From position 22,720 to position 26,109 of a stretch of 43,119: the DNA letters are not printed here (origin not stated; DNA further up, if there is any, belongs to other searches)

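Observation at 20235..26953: Candidate undescribed envelope system: GT2 - RND/MMPL exporter - surface SGNH/TSP3 hydrolase operon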

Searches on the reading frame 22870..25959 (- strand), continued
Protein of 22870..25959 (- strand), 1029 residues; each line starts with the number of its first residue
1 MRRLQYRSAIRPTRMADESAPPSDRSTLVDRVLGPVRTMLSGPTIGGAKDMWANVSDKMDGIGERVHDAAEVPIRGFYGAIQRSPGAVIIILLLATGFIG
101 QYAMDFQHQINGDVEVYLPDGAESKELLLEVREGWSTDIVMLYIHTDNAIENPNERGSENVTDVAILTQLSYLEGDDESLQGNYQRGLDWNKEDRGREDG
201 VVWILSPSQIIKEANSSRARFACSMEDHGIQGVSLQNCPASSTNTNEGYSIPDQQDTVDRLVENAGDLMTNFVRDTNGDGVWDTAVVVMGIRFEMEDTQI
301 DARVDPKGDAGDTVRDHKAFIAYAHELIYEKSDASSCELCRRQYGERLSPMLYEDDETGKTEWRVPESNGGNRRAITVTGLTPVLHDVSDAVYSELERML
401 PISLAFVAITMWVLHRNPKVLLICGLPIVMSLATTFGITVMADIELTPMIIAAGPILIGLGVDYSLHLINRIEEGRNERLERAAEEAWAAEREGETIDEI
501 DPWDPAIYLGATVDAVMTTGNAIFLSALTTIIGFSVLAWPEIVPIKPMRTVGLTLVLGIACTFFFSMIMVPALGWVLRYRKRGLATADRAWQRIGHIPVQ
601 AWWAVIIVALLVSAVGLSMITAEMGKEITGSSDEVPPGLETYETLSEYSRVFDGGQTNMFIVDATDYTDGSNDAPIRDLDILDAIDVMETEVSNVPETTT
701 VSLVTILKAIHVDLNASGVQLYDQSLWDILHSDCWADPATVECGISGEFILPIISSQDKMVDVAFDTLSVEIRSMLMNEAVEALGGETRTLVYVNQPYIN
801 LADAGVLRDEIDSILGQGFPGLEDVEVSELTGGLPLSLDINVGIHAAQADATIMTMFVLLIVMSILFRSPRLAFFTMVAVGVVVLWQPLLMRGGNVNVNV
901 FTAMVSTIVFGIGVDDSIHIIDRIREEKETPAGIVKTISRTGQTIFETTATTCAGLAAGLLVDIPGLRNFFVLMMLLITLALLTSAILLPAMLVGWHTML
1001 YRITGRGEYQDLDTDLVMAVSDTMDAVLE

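Call 53: find_homologous_proteins(query=A4)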
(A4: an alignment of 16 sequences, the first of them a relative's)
Query A4 (16 sequences) (877 aa, profile of the alignment): 974 proteins with E <= 0.001 among 8000 candidates; the best 120 are listed.
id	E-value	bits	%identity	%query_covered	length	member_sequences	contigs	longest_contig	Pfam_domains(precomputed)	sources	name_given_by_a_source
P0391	0.0e+0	1150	32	96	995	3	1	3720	PF03176.22,PF02460.25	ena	-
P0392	0.0e+0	1067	31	95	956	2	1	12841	PF03176.22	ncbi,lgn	-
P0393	0.0e+0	1063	31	95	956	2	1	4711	PF03176.22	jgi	-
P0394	0.0e+0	1061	31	96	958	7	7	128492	PF03176.22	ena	-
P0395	0.0e+0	1056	31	96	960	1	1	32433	PF03176.22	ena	-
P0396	0.0e+0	1055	32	95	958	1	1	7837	PF03176.22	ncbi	-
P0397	0.0e+0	1054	31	96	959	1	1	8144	PF03176.22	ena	-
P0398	0.0e+0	1053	32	95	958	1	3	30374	PF03176.22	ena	-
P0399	0.0e+0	1051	31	96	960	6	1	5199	PF03176.22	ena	-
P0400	0.0e+0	1050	31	97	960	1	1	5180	PF03176.22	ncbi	-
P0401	0.0e+0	1050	32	92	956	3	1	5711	PF03176.22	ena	-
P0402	0.0e+0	1049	32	92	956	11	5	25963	PF03176.22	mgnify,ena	mgnify:CR=1 FL=1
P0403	0.0e+0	1049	32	96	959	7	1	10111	PF03176.22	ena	-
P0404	0.0e+0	1049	31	96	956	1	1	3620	PF03176.22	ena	-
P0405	0.0e+0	1049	32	96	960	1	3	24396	PF03176.22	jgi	-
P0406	0.0e+0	1048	31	97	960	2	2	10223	PF03176.22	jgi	-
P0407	0.0e+0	1047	33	96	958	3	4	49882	PF03176.22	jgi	jgi:predicted RND superfamily exporter protein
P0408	0.0e+0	1046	32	94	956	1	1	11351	PF03176.22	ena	-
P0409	0.0e+0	1046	32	94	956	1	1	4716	PF03176.22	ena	-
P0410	0.0e+0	1046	32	94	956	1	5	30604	PF03176.22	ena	-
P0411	0.0e+0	1045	31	94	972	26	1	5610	PF03176.22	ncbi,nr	ncbi:MAG: MMPL family transporter [Candidatus Thermoplasmatota archaeon]|nr:MMPL family transporter 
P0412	0.0e+0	1045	32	94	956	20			PF03176.22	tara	tara:strand:- start:9876 stop:12746 length:2871 start_codon:yes stop_codon:yes gene_type:complete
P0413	0.0e+0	1044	33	92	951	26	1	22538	PF03176.22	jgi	-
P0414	0.0e+0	1043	31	92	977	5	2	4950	PF03176.22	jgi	jgi:predicted RND superfamily exporter protein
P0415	0.0e+0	1042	31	92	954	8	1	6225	PF03176.22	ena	-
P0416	0.0e+0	1042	31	95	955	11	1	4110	PF03176.22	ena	-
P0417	0.0e+0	1042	31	96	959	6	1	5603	PF03176.22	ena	-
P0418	0.0e+0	1042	32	94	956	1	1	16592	PF03176.22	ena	-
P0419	0.0e+0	1042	31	94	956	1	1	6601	PF03176.22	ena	-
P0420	0.0e+0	1041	31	94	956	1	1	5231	PF03176.22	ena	-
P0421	0.0e+0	1041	31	94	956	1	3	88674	PF03176.22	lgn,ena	-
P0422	0.0e+0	1041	32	93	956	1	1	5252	PF03176.22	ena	-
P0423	0.0e+0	1040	31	94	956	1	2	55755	PF03176.22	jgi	jgi:uncharacterized protein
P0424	0.0e+0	1040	31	96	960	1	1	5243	PF03176.22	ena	-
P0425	0.0e+0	1040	31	92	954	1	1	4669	PF03176.22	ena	-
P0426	0.0e+0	1040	32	93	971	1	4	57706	PF03176.22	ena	-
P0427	0.0e+0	1040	32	94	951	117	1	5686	PF03176.22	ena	-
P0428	0.0e+0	1038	32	92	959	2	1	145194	PF03176.22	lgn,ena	-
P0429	0.0e+0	1038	32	92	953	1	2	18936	PF03176.22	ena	-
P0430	0.0e+0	1038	31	92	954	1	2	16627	PF03176.22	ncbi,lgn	-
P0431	0.0e+0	1037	32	92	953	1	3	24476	PF03176.22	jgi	-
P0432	0.0e+0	1037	31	96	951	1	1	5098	PF03176.22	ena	-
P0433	0.0e+0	1037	32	92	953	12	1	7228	PF03176.22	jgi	-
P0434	0.0e+0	1037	32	93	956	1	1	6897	PF03176.22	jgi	-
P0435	0.0e+0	1036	32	93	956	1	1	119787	PF03176.22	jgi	-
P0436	0.0e+0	1036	32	92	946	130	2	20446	PF03176.22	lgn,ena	-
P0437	0.0e+0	1036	32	93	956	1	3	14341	PF03176.22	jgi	jgi:predicted RND superfamily exporter protein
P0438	0.0e+0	1036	31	92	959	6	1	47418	PF03176.22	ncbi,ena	-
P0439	0.0e+0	1036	32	93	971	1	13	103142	PF03176.22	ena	-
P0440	0.0e+0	1036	32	93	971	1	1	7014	PF03176.22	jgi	jgi:predicted RND superfamily exporter protein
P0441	0.0e+0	1035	32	93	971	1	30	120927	PF03176.22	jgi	jgi:predicted RND superfamily exporter protein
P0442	0.0e+0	1035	32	93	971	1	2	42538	PF03176.22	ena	-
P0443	0.0e+0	1035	31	92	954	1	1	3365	PF03176.22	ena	-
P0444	0.0e+0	1035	32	93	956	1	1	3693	PF03176.22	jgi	jgi:predicted RND superfamily exporter protein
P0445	0.0e+0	1035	32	93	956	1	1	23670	PF03176.22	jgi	-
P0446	0.0e+0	1035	32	93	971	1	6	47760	PF03176.22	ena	-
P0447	0.0e+0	1034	32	93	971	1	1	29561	PF03176.22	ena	-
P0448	0.0e+0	1034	32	93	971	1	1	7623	PF03176.22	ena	-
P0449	0.0e+0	1034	32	93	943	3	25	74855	PF03176.22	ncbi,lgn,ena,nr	ncbi:MAG: MMPL family transporter [Candidatus Poseidoniia archaeon]|nr:MMPL family transporter [Cand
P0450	0.0e+0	1034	32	93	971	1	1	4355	PF03176.22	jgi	-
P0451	0.0e+0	1034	31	95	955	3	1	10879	PF03176.22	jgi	jgi:predicted RND superfamily exporter protein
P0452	0.0e+0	1027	31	93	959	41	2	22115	PF03176.22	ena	-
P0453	0.0e+0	1021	33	93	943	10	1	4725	PF03176.22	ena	-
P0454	0.0e+0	1020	32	92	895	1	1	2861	PF03176.22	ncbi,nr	ncbi:MAG TPA: MMPL family transporter, partial [Candidatus Poseidoniia archaeon]|nr:MMPL family tran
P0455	0.0e+0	1017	33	93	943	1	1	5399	PF03176.22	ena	-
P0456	0.0e+0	1017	31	96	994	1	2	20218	PF03176.22,PF13248.12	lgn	-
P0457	0.0e+0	1017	32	93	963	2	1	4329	PF03176.22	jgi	-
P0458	0.0e+0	1016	33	93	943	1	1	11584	PF03176.22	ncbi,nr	ncbi:MAG: MMPL family transporter [Candidatus Poseidoniia archaeon]|nr:MMPL family transporter [Cand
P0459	0.0e+0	1016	33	93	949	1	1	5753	PF03176.22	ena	-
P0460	0.0e+0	1015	33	93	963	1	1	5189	PF03176.22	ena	-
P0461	0.0e+0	1014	33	93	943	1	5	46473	PF03176.22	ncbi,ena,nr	ncbi:MAG: MMPL family transporter [Candidatus Poseidoniia archaeon]|nr:MMPL family transporter [Cand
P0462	0.0e+0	1014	33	93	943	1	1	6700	PF03176.22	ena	-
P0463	0.0e+0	1013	33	93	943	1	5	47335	PF03176.22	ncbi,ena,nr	ncbi:MAG: MMPL family transporter [Candidatus Poseidoniia archaeon]|nr:MMPL family transporter [Cand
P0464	0.0e+0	1013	33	93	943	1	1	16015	PF03176.22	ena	-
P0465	0.0e+0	1013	33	93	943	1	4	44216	PF03176.22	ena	-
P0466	0.0e+0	1013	33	93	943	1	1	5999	PF03176.22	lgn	-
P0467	0.0e+0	1013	33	93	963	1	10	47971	PF03176.22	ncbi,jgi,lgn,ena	-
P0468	0.0e+0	1013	33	93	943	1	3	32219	PF03176.22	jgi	jgi:predicted RND superfamily exporter protein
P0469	0.0e+0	1013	33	93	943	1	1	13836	PF03176.22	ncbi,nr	ncbi:MAG: MMPL family transporter [Candidatus Poseidoniia archaeon]|nr:MMPL family transporter [Cand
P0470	0.0e+0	1013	33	93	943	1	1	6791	PF03176.22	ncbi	-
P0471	0.0e+0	1013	33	93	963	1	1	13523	PF03176.22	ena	-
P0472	0.0e+0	1013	33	93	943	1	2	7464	PF03176.22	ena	-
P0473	0.0e+0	1013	33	93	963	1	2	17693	PF03176.22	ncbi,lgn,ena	-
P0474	0.0e+0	1012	33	93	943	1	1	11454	PF03176.22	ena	-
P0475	0.0e+0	1012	33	93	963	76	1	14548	PF03176.22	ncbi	-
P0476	0.0e+0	1012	33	93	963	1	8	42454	PF03176.22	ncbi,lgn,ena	-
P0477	0.0e+0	1012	33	93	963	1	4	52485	PF03176.22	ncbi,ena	-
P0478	0.0e+0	1012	33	93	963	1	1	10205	PF03176.22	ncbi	-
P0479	0.0e+0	1012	33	93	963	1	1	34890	PF03176.22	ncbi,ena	-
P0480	0.0e+0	1012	33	93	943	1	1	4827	PF03176.22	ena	-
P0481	3.4e-298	1010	33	93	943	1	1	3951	PF03176.22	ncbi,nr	ncbi:MAG: MMPL family transporter [Candidatus Thermoplasmatota archaeon]|nr:MMPL family transporter 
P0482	3.8e-298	1009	33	93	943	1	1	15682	PF03176.22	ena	-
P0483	2.0e-297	1007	27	97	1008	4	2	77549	PF03176.22,PF12349.15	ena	-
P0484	2.1e-297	1007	28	97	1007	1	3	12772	PF03176.22,PF12349.15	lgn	-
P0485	1.4e-296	1004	41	96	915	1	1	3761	PF03176.22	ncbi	-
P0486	1.7e-296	1004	100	100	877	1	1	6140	PF03176.22,PF12349.15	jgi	-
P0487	1.8e-296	1004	100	100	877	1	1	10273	PF03176.22,PF12349.15,PF00873.26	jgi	-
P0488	1.9e-296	1004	100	100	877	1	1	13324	PF03176.22,PF12349.15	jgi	-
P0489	2.6e-296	1003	28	97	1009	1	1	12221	PF03176.22,PF12349.15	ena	-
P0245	4.0e-296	1003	100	100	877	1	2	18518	PF03176.22,PF12349.15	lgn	-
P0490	5.0e-296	1002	29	93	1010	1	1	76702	PF03176.22,PF12349.15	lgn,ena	-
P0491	8.0e-296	1002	28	97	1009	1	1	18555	PF03176.22,PF12349.15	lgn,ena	-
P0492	1.3e-295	1001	28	97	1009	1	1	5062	PF03176.22,PF12349.15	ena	-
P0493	7.7e-295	999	33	93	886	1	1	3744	PF03176.22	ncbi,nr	ncbi:MAG: MMPL family transporter, partial [Candidatus Thermoplasmatota archaeon]|nr:MMPL family tra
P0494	1.8e-294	997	100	98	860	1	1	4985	PF03176.22,PF12349.15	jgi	-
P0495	4.9e-294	996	31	92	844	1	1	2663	PF03176.22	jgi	jgi:predicted RND superfamily exporter protein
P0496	2.6e-292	990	88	100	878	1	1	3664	PF03176.22,PF12349.15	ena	-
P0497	2.8e-292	990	88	100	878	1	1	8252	PF03176.22,PF12349.15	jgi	-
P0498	3.2e-292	990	95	100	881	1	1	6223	PF03176.22,PF12349.15,PF00873.26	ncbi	-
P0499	5.7e-292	989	95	100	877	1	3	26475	PF03176.22,PF12349.15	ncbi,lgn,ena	-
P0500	5.9e-292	989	95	100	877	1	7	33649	PF03176.22,PF12349.15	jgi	-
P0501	6.3e-292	989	95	100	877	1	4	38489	PF03176.22,PF12349.15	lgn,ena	-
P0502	6.5e-292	989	95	100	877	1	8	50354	PF03176.22,PF12349.15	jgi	jgi:predicted RND superfamily exporter protein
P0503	1.1e-291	988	94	100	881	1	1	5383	PF03176.22,PF12349.15,PF00873.26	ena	-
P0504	1.9e-291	987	95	100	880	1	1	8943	PF03176.22,PF12349.15,PF00873.26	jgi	-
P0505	2.8e-291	987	88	100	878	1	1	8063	PF03176.22,PF12349.15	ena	-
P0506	2.9e-291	987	94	100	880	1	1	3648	PF03176.22,PF12349.15,PF00873.26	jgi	-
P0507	3.0e-291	987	88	100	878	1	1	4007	PF03176.22,PF12349.15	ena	-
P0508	3.8e-291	986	32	95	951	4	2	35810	PF03176.22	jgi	-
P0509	4.4e-291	986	87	100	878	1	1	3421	PF03176.22,PF12349.15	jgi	-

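Call 54: find_encoding_contigs(protein=P0502, flank=6000, max_places=1)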
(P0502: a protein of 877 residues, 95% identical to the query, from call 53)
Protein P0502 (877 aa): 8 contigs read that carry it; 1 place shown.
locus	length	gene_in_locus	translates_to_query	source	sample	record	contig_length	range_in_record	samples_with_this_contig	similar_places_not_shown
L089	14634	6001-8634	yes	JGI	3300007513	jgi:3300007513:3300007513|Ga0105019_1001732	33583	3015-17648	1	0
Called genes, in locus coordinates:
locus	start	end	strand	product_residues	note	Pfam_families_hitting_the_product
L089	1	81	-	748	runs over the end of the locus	PF00330:Aconitase, PF00694:Aconitase_C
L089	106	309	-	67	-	-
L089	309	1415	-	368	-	PF13450:NAD_binding_8 (weak)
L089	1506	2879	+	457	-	PF01134:GIDA (weak), PF01494:FAD_binding_3 (weak), PF03486:HI0933_like (faint), PF12831:FAD_oxidored (weak), PF22578:GGR_cat (weak)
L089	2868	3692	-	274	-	PF00763:THF_DHG_CYH, PF02882:THF_DHG_CYH_C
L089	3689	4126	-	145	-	PF05866:RusA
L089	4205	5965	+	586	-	PF04068:Fer4_RLI, PF00037:Fer4 (weak), PF02463:SMC_N (faint), PF00005:ABC_tran, PF13304:AAA_21 (faint), PF00005:ABC_tran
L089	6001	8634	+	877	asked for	PF03176:MMPL, PF12349:Sterol-sensing (weak), PF03176:MMPL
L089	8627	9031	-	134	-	PF00885:DMRL_synthase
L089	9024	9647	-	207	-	PF00677:Lum_binding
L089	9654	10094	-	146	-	PF01467:CTP_transf_like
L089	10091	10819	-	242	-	PF00926:DHBP_synthase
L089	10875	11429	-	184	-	PF10637:Ofd1_CTDD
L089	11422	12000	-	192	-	PF13640:2OG-FeII_Oxy_3, PF13661:2OG-FeII_Oxy_4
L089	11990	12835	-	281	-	PF00753:Lactamase_B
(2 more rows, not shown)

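Call 55: find_encoding_contigs(protein=P0394, flank=6000, max_places=1)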
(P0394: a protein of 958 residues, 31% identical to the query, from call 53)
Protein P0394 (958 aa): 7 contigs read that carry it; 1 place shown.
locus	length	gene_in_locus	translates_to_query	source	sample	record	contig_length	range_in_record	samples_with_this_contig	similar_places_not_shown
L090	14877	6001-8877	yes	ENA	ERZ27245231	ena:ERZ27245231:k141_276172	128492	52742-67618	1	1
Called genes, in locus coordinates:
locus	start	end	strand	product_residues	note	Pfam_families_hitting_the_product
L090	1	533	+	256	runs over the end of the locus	PF00702:Hydrolase (faint), PF05116:S6PP (weak), PF08282:Hydrolase_3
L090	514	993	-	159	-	PF00692:dUTPase, PF22769:DCD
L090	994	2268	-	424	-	PF00368:HMG-CoA_red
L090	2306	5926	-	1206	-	-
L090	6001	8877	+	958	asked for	PF03176:MMPL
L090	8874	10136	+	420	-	PF00709:Adenylsucc_synt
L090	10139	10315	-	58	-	-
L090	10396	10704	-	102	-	PF18898:DUF5654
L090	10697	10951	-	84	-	-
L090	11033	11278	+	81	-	PF03911:Sec61_beta (weak)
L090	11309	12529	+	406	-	PF01841:Transglut_core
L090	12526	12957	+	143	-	PF13673:Acetyltransf_10, PF00583:Acetyltransf_1, PF13508:Acetyltransf_7, PF08445:FR47 (weak)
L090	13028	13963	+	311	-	PF08271:Zn_Ribbon_TF, PF00134:Cyclin_N (faint), PF00382:TFIIB, PF02984:Cyclin_C (faint), PF00382:TFIIB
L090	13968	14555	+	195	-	-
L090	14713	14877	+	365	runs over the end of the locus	PF00557:Peptidase_M24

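Call 56: find_encoding_contigs(protein=P0449, flank=6000, max_places=1)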
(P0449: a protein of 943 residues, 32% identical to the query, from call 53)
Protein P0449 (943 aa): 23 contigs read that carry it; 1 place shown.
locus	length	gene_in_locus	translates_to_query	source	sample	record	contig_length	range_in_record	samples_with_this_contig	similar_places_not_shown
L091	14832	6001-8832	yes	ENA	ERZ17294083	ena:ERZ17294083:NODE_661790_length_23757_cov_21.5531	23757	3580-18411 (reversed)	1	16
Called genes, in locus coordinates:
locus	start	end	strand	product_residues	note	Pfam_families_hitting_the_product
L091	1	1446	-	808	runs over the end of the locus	PF12704:MacB_PCD (weak), PF02687:FtsX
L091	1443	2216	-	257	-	PF00005:ABC_tran, PF13304:AAA_21 (faint)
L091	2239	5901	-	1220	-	PF07705:CARDB (weak)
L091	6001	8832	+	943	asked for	PF03176:MMPL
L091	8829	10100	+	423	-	PF00709:Adenylsucc_synt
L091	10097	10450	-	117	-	-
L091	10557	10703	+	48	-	-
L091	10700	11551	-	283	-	PF02737:3HCDH_N, PF00725:3HCDH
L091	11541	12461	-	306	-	PF02729:OTCace_N, PF00185:OTCace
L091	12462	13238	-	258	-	PF00705:PCNA_N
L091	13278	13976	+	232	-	PF00227:Proteasome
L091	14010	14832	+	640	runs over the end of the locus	PF17214:KH_TffA, PF00753:Lactamase_B, PF16661:Lactamase_B_6, PF23023:Anti-Pycsar_Apyc1 (faint), PF12706:Lactamase_B_2, PF10996:Beta-Casp, PF07521:RMMBL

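Call 57: find_encoding_contigs(protein=P0483, flank=6000, max_places=1)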
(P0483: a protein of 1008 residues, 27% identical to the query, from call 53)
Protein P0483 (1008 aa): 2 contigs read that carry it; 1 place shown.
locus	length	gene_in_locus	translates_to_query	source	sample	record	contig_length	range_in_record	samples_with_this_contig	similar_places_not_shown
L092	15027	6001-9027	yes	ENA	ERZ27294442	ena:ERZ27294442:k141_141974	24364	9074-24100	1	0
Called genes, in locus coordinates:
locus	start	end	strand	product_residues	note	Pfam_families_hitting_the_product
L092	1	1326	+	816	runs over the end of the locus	PF00136:DNA_pol_B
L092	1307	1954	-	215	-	-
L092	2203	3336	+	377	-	PF00817:IMS, PF11799:IMS_C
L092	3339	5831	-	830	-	PF00133:tRNA-synt_1, PF09334:tRNA-synt_1g, PF08264:Anticodon_1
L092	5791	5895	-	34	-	-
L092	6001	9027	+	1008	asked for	PF03176:MMPL, PF12349:Sterol-sensing (weak), PF03176:MMPL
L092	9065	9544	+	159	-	PF01878:EVE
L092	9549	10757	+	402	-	PF00155:Aminotran_1_2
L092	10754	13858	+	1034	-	PF14559:TPR_19 (weak)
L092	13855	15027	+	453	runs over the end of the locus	PF00464:SHMT, PF00155:Aminotran_1_2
